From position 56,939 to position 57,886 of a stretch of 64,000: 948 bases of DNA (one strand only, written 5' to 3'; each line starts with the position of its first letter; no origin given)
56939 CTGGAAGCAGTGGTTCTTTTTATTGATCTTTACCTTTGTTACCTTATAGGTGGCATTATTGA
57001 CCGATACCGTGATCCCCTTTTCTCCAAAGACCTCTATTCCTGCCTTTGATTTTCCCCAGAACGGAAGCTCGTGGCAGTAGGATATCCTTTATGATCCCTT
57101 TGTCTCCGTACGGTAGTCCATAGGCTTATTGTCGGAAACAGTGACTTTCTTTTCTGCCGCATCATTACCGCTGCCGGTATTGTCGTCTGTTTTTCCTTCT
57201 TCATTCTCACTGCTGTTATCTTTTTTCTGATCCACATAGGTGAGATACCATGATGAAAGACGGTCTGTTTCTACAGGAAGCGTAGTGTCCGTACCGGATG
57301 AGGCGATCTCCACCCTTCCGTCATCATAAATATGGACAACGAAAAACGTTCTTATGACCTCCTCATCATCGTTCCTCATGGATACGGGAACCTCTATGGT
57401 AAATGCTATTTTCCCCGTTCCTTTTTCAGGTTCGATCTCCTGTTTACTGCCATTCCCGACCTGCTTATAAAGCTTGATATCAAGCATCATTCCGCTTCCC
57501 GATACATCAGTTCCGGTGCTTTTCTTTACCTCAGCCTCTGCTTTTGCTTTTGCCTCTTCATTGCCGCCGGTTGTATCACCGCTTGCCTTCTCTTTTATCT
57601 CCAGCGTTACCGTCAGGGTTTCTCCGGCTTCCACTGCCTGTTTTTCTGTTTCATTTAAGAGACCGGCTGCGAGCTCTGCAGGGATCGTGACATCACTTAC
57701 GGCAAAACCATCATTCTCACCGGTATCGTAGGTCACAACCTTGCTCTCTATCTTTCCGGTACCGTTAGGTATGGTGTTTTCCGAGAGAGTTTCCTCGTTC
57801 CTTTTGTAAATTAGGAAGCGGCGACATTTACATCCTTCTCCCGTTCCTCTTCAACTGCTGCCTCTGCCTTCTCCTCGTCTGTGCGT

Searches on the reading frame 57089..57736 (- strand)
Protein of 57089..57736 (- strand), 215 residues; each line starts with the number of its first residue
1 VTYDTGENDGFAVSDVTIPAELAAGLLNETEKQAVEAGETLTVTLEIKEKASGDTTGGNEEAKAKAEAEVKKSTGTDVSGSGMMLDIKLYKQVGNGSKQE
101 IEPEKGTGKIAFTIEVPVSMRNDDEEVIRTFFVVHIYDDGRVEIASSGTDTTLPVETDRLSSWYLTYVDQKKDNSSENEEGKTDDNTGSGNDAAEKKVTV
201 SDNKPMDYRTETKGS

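Call 9: search_protein_families(library=pfam, proteins=[window:57089-57736:-], max_evalue=0.01)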
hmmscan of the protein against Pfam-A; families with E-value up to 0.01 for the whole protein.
window:57089-57736:- (215 aa): 0 families

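Call 70: find_homologous_proteins(query=window:57092-57736:-, max_evalue=1e-10)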
Query window:57092-57736:- (215 aa): 2 proteins with E <= 1e-10 among 371 candidates.
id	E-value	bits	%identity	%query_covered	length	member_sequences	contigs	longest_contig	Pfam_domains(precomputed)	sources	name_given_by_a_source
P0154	1.1e-130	451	100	100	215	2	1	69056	-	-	-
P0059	2.0e-23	101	62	37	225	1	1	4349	-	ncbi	-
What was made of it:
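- The source is a 69-kb contig, not a finished chromosome (call 70).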
